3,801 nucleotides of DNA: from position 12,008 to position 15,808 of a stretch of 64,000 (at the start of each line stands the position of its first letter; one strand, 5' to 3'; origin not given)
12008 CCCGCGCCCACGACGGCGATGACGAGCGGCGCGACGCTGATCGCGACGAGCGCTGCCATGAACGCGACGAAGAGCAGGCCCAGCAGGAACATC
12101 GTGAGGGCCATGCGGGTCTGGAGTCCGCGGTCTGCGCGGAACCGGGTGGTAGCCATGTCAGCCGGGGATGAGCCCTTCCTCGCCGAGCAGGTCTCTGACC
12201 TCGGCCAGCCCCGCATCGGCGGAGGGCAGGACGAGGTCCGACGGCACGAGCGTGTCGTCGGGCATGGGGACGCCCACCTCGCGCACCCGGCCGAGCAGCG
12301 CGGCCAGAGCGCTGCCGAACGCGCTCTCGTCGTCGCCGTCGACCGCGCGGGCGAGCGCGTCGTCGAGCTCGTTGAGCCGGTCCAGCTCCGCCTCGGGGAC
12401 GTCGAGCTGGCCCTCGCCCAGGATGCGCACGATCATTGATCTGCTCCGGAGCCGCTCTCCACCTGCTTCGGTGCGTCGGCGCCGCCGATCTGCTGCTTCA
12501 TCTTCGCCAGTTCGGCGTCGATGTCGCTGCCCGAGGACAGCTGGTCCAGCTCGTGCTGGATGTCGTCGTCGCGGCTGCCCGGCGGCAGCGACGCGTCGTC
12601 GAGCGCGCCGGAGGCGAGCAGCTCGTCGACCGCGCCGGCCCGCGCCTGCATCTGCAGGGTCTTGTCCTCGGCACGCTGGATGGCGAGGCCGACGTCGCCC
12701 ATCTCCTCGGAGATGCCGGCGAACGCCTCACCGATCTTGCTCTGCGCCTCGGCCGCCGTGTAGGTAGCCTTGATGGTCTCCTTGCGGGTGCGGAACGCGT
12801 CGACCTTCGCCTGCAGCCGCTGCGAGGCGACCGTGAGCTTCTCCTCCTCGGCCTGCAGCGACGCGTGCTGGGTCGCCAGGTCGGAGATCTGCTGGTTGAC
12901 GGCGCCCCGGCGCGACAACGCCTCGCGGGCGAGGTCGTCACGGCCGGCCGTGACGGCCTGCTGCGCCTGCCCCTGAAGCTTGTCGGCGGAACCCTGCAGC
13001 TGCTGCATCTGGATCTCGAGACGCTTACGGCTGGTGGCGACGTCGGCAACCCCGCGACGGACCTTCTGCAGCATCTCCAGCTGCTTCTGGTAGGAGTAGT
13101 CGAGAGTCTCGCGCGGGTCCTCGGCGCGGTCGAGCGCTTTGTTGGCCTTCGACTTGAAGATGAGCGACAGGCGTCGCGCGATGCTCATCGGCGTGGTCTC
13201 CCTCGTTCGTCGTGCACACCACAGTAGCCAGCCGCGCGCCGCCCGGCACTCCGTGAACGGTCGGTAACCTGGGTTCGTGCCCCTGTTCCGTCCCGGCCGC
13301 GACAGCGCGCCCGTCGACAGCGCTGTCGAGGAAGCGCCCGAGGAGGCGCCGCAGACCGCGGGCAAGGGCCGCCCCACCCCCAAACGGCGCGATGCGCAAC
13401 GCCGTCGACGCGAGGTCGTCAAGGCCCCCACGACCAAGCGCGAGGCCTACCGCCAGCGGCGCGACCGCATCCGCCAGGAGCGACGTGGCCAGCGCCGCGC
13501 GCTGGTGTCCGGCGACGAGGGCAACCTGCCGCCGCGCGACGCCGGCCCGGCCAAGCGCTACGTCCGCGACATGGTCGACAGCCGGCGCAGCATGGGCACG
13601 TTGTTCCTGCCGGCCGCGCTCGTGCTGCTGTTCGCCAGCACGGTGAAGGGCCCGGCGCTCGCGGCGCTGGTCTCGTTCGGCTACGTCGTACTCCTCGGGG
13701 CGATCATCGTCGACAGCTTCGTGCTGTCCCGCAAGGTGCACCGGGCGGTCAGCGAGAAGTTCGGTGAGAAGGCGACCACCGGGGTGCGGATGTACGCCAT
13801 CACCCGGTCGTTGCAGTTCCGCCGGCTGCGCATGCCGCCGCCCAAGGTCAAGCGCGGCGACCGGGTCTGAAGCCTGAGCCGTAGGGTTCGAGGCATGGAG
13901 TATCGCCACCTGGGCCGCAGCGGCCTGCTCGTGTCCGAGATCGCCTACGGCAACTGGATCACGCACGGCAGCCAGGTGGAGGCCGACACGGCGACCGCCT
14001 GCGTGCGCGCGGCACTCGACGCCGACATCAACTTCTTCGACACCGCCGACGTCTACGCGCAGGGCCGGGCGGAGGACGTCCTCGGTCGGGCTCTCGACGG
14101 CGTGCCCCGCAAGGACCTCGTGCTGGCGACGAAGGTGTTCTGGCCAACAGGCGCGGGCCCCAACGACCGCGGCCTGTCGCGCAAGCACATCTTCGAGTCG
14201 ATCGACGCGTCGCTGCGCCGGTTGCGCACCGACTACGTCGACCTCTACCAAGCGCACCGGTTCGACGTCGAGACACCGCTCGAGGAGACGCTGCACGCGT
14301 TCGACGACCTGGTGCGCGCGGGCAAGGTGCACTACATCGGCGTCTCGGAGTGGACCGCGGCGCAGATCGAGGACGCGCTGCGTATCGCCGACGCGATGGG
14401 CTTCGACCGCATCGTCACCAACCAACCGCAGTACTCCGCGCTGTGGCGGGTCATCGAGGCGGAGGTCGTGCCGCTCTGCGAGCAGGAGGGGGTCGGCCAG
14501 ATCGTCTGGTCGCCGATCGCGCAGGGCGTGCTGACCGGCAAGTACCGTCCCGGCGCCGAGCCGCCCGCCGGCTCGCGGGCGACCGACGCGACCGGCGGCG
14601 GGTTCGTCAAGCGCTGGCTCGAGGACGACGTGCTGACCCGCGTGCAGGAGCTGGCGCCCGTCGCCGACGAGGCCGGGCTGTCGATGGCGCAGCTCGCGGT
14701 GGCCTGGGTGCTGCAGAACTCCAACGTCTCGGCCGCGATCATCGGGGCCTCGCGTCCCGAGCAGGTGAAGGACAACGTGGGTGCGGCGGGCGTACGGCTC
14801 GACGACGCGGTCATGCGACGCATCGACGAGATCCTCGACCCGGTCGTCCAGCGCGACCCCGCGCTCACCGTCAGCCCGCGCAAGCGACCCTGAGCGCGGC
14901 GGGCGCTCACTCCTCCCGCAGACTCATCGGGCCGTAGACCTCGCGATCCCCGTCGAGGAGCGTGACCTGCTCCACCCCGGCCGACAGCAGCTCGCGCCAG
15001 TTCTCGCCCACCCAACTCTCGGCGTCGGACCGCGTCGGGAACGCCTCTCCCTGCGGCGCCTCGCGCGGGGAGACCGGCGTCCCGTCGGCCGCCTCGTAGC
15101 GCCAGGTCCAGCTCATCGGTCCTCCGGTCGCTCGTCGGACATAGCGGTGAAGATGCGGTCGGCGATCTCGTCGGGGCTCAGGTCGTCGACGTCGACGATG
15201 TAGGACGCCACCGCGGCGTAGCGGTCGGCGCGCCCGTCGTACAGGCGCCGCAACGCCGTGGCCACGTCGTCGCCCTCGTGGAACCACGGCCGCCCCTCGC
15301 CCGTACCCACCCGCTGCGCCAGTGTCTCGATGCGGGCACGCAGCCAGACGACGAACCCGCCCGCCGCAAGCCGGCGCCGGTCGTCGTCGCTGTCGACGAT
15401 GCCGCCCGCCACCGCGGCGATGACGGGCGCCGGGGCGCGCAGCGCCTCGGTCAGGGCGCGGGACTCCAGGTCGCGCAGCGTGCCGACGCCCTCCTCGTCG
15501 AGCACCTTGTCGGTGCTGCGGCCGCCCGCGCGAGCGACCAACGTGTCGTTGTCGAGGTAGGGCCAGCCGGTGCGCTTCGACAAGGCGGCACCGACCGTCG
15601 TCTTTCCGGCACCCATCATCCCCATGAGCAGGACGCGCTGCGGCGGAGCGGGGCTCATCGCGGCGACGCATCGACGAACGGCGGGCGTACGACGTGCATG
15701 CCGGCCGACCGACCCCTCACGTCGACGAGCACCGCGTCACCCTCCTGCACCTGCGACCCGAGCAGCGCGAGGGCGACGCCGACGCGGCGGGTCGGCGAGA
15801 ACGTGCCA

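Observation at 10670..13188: Four-gene translationally coupled pspA / 92-aa acidic protein / htpX / 188-aa protein operon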

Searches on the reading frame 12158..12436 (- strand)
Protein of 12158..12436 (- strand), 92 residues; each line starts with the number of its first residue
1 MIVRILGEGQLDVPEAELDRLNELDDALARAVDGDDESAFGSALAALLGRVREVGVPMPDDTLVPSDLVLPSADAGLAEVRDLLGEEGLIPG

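Call 3: search_protein_families(library=pfam, proteins=[window:12158-12436:-], max_evalue=0.01)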
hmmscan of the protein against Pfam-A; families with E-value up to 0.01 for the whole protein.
window:12158-12436:- (92 aa): 1 family
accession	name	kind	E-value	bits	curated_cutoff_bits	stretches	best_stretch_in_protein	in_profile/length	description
PF22743.2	PspAA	-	5.7e-35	119.9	27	1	1-92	1-92/92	PspA-Associated protein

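Call 4: search_protein_families(library=ncbifam, proteins=[window:12158-12436:-], max_evalue=0.01)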
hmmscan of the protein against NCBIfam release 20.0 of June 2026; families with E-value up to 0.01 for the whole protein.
window:12158-12436:- (92 aa): 0 families

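Call 11: search_solved_structures(query=window:12158-12436:-, max_evalue=1)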
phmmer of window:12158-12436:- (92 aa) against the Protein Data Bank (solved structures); distinct sequences matched with E-value up to 1: 3.
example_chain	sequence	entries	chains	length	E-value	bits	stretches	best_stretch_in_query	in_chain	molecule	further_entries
3vep_X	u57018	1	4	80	0.11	16.4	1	14-80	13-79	Uncharacterized protein Rv3413c/MT3522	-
1npd_A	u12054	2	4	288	0.74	13.7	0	17-65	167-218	HYPOTHETICAL SHIKIMATE 5-DEHYDROGENASE-LIKE PROTEIN YDIB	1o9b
1vi2_A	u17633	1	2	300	0.85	13.5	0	17-65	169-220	Shikimate 5-dehydrogenase 2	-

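Call 26: find_homologous_proteins(query=window:12158-12436:-, max_evalue=0.001)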
Query window:12158-12436:- (92 aa): 3482 proteins with E <= 0.001 among 3536 candidates; the best 120 are listed.
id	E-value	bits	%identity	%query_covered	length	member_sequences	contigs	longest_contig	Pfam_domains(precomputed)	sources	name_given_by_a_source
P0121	6.1e-48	179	100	100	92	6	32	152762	PF22743.3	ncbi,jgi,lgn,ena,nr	ncbi:MAG TPA: hypothetical protein VFJ21_01410 [Mycobacteriales bacterium]|jgi:hypothetical protein|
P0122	1.2e-45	171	97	100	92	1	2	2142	PF22743.3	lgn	-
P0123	6.5e-45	169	96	100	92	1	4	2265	PF22743.3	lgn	-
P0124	1.2e-36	143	78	100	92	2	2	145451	PF22743.3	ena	-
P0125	7.9e-36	140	79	100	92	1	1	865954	PF22743.3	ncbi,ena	-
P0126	9.7e-35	136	76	100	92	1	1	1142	PF22743.3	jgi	jgi:PspAA-like protein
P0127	1.0e-34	136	78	100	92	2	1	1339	PF22743.3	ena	-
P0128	1.1e-34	136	76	100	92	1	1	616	PF22743.3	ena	-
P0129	1.5e-34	136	76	100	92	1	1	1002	PF22743.3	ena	-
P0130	4.5e-34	134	75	100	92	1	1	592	PF22743.3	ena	-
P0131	5.6e-34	134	76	100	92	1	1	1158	PF22743.3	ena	-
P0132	8.2e-34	133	76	100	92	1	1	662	PF22743.3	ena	-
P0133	1.2e-33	133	75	100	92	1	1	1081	PF22743.3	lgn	-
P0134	1.3e-33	133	74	100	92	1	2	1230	PF22743.3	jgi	jgi:hypothetical protein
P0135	1.7e-33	133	74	100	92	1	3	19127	PF22743.3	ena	-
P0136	1.9e-33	132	76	100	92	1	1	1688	PF22743.3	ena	-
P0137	2.0e-33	132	74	100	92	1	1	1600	PF22743.3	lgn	-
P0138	2.4e-33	132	74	100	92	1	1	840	PF22743.3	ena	-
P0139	2.5e-33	132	75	100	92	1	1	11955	PF22743.3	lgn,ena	-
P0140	2.9e-33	132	75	100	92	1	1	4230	PF22743.3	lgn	-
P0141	2.9e-33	132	75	100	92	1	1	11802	PF22743.3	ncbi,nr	ncbi:MAG: hypothetical protein QOJ03_2681 [Frankiaceae bacterium]|nr:hypothetical protein [Frankiace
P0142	3.0e-33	132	76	100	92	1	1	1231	PF22743.3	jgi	jgi:hypothetical protein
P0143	3.1e-33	132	74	100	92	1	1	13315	PF22743.3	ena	-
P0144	3.2e-33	132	75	100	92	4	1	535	PF22743.3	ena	-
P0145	3.2e-33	132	75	100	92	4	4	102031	PF22743.3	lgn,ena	-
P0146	4.5e-33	131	76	100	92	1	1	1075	PF22743.3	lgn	-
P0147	4.6e-33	131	75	100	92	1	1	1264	PF22743.3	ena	-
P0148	5.0e-33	131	75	100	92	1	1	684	PF22743.3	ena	-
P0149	5.2e-33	131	72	100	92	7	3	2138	PF22743.3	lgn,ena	-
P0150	5.4e-33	131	75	100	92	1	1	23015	PF22743.3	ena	-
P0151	5.4e-33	131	75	100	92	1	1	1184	PF22743.3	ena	-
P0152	6.7e-33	131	73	100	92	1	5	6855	PF22743.3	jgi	jgi:hypothetical protein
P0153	7.3e-33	130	74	100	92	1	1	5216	PF22743.3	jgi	jgi:hypothetical protein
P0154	8.1e-33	130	73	100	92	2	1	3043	PF22743.3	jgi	jgi:hypothetical protein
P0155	1.0e-32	130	75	100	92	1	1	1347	PF22743.3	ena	-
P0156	1.3e-32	130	75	100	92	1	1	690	PF22743.3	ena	-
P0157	1.7e-32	129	73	100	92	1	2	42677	PF22743.3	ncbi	-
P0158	1.8e-32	129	75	100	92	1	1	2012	PF22743.3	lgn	-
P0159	1.8e-32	129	74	100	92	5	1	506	PF22743.3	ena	-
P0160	1.8e-32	129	73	100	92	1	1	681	PF22743.3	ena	-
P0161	1.8e-32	129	73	100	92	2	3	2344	PF22743.3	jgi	jgi:hypothetical protein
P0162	1.9e-32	129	75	100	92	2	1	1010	PF22743.3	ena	-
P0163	1.9e-32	129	73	100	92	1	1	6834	PF22743.3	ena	-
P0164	2.0e-32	129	74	100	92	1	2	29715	PF22743.3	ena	-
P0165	2.2e-32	129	74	100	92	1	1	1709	PF22743.3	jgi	jgi:hypothetical protein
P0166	2.6e-32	129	76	100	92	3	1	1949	PF22743.3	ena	-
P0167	2.6e-32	129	75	100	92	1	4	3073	PF22743.3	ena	-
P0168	2.6e-32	129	73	100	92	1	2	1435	PF22743.3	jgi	-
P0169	2.9e-32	129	74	100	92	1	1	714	PF22743.3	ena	-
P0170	3.2e-32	128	75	100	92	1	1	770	PF22743.3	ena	-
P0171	3.4e-32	128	72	100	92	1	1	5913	PF22743.3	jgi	-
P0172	3.5e-32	128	74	100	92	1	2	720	PF22743.3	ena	-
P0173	3.8e-32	128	74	100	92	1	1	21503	PF22743.3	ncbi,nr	ncbi:MAG TPA: hypothetical protein VH274_05210 [Mycobacteriales bacterium]|nr:hypothetical protein [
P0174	3.9e-32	128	72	100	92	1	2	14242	PF22743.3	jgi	jgi:hypothetical protein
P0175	4.3e-32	128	72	100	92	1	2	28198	PF22743.3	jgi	jgi:hypothetical protein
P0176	4.6e-32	128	73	100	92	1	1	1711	PF22743.3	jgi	jgi:hypothetical protein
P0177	4.7e-32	128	73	100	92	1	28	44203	PF22743.3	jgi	jgi:hypothetical protein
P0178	4.7e-32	128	73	100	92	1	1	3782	PF22743.3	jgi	jgi:hypothetical protein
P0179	5.1e-32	128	73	100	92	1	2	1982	PF22743.3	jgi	jgi:hypothetical protein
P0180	5.2e-32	128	73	100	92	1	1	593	PF22743.3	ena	-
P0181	5.5e-32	128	73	100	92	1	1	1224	PF22743.3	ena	-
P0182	5.5e-32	128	73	100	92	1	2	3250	PF22743.3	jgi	jgi:hypothetical protein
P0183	5.5e-32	128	72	100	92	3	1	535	PF22743.3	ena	-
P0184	6.1e-32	128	74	100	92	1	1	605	PF22743.3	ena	-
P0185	6.1e-32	128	73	100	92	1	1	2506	PF22743.3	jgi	jgi:hypothetical protein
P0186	6.1e-32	128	73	100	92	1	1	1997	PF22743.3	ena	-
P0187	6.3e-32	127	75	100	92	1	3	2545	PF22743.3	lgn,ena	-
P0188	6.6e-32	127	74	100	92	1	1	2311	PF22743.3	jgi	-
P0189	9.3e-32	127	72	100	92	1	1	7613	PF22743.3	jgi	jgi:hypothetical protein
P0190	9.8e-32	127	73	100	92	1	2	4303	PF22743.3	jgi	jgi:hypothetical protein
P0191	1.0e-31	127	73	100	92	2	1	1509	PF22743.3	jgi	-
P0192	1.1e-31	127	73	100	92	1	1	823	PF22743.3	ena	-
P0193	1.2e-31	127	75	100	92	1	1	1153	PF22743.3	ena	-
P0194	1.2e-31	127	73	100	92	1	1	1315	PF22743.3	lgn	-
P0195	1.2e-31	127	73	100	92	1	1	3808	PF22743.3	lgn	-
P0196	1.3e-31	126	74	100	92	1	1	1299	PF22743.3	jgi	jgi:hypothetical protein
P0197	1.4e-31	126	72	100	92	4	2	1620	PF22743.3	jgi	-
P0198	1.4e-31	126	74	100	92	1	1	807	PF22743.3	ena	-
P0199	1.5e-31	126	71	100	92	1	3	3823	PF22743.3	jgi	jgi:hypothetical protein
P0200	1.5e-31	126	72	100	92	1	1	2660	PF22743.3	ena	-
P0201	1.6e-31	126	72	100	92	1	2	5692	PF22743.3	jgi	-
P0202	1.6e-31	126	75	100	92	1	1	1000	PF22743.3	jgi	jgi:hypothetical protein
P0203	1.7e-31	126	73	100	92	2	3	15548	PF22743.3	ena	-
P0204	1.8e-31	126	73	100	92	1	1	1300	PF22743.3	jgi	jgi:hypothetical protein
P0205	2.2e-31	126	72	100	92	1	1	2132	PF22743.3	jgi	jgi:hypothetical protein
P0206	2.2e-31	126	72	100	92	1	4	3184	PF22743.3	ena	-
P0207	2.7e-31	125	72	100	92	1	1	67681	PF22743.3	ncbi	-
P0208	3.0e-31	125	74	100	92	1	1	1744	PF22743.3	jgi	-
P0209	3.3e-31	125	72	100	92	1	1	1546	PF22743.3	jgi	jgi:hypothetical protein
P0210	3.3e-31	125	72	100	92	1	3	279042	PF22743.3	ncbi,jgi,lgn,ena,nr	ncbi:MAG TPA: hypothetical protein VNG13_05830 [Mycobacteriales bacterium]|nr:hypothetical protein [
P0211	3.4e-31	125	71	100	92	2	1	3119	PF22743.3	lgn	-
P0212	3.5e-31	125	72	100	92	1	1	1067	PF22743.3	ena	-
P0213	3.6e-31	125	73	100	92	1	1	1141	PF22743.3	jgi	jgi:hypothetical protein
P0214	3.8e-31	125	71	100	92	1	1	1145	PF22743.3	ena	-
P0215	3.8e-31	125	75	100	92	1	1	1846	PF22743.3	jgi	jgi:hypothetical protein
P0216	3.9e-31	125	71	100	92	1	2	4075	PF22743.3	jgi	-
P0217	3.9e-31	125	72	100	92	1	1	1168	PF22743.3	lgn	-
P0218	4.8e-31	125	74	100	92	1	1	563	PF22743.3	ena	-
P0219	4.9e-31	125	73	100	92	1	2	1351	PF22743.3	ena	-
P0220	5.0e-31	125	73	100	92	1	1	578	PF22743.3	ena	-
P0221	5.0e-31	125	71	100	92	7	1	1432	PF22743.3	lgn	-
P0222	5.0e-31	125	72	100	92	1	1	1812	PF22743.3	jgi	jgi:hypothetical protein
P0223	5.1e-31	125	73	100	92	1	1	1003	PF22743.3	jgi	jgi:hypothetical protein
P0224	5.6e-31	124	71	100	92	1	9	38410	PF22743.3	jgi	jgi:hypothetical protein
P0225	6.1e-31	124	72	100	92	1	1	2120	PF22743.3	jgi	jgi:hypothetical protein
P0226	6.3e-31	124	73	100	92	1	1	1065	PF22743.3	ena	-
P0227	6.3e-31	124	72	100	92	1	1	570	PF22743.3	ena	-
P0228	6.3e-31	124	70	100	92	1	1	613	PF22743.3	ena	-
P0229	6.4e-31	124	71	100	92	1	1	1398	PF22743.3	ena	-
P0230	8.3e-31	124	72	100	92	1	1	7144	PF22743.3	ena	-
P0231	8.7e-31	124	74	100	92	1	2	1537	PF22743.3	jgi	jgi:hypothetical protein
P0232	8.7e-31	124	71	100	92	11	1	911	PF22743.3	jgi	-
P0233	8.9e-31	124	72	100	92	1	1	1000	PF22743.3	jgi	jgi:hypothetical protein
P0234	9.6e-31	124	73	100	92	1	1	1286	PF22743.3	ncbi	-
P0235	1.2e-30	123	72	100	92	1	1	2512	PF22743.3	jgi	jgi:hypothetical protein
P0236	1.7e-30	123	70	100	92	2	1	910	PF22743.3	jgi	jgi:hypothetical protein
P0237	1.7e-30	123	72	100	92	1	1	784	PF22743.3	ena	-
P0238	1.9e-30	123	72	100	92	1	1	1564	PF22743.3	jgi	jgi:hypothetical protein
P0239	2.0e-30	123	71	100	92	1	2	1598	PF22743.3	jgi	jgi:hypothetical protein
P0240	2.2e-30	123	71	100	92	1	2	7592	PF22743.3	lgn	-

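Call 33: predict_structure(alignment_id=A2)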
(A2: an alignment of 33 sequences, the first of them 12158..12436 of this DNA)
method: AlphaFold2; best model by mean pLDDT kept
length: 92 residues; sequences in the alignment: 33
mean_pLDDT: 89.4   pTM: 0.78
mean pLDDT of the five models: 89.4, 87.5, 87.3, 82.2, 81.8
residues with pLDDT >= 90: 64; 70-90: 24; 50-70: 4; < 50: 0
segments of 3 or more residues with pLDDT < 50: none
pLDDT, mean of each block of 10 residues (from residue 1): 91 92 94 94 95 89 79 91 83 71
secondary structure, 60 per line:
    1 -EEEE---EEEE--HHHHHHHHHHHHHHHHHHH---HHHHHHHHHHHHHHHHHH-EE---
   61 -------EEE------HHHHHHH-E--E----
elements in order: E2-5 E9-12 H15-33 H37-54 E68-70 H77-83

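Call 46: find_encoding_contigs(protein=window:12158-12436:-, flank=4000, max_places=4)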
Protein window:12158-12436:- (92 aa): 23 contigs read that carry it; 4 places shown.
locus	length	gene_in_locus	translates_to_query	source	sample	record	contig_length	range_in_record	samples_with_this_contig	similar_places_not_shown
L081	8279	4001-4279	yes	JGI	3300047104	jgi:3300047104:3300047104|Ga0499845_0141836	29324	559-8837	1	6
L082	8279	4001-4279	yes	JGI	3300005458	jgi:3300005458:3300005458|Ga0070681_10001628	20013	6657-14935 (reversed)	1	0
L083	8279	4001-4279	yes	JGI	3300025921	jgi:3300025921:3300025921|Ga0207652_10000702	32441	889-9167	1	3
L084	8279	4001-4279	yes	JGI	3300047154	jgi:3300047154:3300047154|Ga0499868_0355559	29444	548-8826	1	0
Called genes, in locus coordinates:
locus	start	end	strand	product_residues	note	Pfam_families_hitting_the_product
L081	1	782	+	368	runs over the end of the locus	PF01571:GCV_T, PF08669:GCV_T_C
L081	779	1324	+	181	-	PF13238:AAA_18 (weak), PF13671:AAA_33 (weak), PF01202:SKI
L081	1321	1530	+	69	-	-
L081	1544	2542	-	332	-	PF00248:Aldo_ket_red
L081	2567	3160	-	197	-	PF11241:DUF3043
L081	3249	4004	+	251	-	PF04012:PspA_IM30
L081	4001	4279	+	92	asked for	PF22743:PspAA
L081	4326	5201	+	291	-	PF05569:Peptidase_M56 (weak), PF01435:Peptidase_M48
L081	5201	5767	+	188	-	PF22742:PspAB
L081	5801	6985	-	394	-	PF02445:NadA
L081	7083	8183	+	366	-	PF02595:Gly_kinase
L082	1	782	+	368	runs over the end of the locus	PF01571:GCV_T, PF08669:GCV_T_C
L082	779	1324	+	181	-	PF13238:AAA_18 (weak), PF13671:AAA_33 (weak), PF01202:SKI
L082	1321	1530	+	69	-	-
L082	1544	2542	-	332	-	PF00248:Aldo_ket_red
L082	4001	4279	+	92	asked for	PF22743:PspAA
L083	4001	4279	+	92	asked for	PF22743:PspAA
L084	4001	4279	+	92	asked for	PF22743:PspAA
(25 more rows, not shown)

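Call 47: search_protein_families(library=padloc, proteins=[window:12158-12436:-], max_evalue=0.001)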
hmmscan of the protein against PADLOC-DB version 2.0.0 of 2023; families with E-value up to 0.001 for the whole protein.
window:12158-12436:- (92 aa): 0 families

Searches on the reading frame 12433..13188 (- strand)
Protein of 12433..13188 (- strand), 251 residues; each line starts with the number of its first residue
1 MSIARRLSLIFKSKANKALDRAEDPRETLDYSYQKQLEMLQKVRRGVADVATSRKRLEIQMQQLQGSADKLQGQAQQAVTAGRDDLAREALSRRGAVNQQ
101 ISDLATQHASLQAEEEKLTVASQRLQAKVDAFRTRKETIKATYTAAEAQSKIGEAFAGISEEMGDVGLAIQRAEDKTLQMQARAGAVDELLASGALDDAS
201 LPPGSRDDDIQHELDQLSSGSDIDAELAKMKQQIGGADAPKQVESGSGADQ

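Call 3: search_protein_families(library=pfam, proteins=[window:12433-13188:-], max_evalue=0.01)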
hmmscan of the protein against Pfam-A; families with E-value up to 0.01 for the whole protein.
window:12433-13188:- (251 aa): 1 family
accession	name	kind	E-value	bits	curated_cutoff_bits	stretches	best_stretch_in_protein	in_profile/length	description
PF04012.17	PspA_IM30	-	8.3e-27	94.7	33.9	1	5-233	4-217/220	PspA/IM30 family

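Call 4: search_protein_families(library=ncbifam, proteins=[window:12433-13188:-], max_evalue=0.01)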
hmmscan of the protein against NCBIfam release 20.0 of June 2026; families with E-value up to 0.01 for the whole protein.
window:12433-13188:- (251 aa): 7 families
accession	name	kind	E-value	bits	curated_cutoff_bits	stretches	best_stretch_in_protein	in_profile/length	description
TIGR02977.1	phageshock_pspA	equivalog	7.7e-19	68.3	242.95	1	1-234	1-217/219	phage shock protein PspA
NF045984.1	StressProtLiaH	equivalog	8.9e-09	35.4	380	1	4-218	3-212/225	stress responsive protein LiaH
NF007974.0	PRK10698.1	equivalog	1.2e-07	31.7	336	1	1-217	1-213/222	phage shock protein PspA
TIGR02169.1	SMC_prok_A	equivalog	0.00058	17.7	729.4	1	40-191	297-451/1165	chromosome segregation protein SMC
NF009644.1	PRK13169.1-5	equivalog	0.0018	18.8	130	0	95-157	18-80/116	DNA replication initiation control protein YabA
NF045487.1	ASRP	equivalog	0.0066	15.1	300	1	27-143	131-251/593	archaea-specific SMC-related protein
NF038025.1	dapto_LiaX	exception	0.0084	14.9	350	0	24-179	65-220/512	daptomycin-sensing surface protein LiaX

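Call 47: search_protein_families(library=padloc, proteins=[window:12433-13188:-], max_evalue=0.001)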
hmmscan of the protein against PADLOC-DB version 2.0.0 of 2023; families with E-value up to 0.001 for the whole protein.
window:12433-13188:- (251 aa): 0 families

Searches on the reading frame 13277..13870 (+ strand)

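Call 31: search_protein_families(library=pfam, proteins=[window:13277-13870:+], max_evalue=0.001)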
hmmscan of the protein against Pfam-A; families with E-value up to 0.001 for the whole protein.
window:13277-13870:+ (197 aa): 1 family
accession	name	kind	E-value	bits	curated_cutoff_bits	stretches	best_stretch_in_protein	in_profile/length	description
PF11241.13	DUF3043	-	1.5e-56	191.5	25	1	29-195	1-171/171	Protein of unknown function (DUF3043)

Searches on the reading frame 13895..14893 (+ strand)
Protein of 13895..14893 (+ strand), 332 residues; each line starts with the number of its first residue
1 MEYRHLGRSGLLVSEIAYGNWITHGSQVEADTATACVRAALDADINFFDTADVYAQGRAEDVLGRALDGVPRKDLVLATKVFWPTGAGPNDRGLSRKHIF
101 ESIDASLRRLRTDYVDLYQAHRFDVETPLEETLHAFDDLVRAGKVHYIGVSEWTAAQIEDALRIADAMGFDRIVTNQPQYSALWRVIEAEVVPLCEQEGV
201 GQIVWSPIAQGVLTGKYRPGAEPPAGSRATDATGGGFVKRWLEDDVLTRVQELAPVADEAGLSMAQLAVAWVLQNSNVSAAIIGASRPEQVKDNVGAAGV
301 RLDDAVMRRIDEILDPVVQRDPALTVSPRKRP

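Call 31: search_protein_families(library=pfam, proteins=[window:13895-14893:+], max_evalue=0.001)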
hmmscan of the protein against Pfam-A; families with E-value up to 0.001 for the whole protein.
window:13895-14893:+ (332 aa): 1 family
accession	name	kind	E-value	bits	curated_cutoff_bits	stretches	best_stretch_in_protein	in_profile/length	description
PF00248.27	Aldo_ket_red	-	2.3e-80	270.2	24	1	15-314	1-290/291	Aldo/keto reductase family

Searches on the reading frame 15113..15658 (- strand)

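Call 31: search_protein_families(library=pfam, proteins=[window:15113-15658:-], max_evalue=0.001)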
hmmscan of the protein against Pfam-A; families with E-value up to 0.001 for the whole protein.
window:15113-15658:- (181 aa): 3 families
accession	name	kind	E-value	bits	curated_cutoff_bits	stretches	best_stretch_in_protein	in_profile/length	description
PF01202.28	SKI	-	2.5e-32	112.6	22.1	1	15-173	1-158/159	Shikimate kinase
PF13238.12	AAA_18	-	8.6e-07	29.9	29.4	1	9-117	1-108/128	AAA domain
PF13671.12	AAA_33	-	2.3e-06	28.4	27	1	9-83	2-76/143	AAA domain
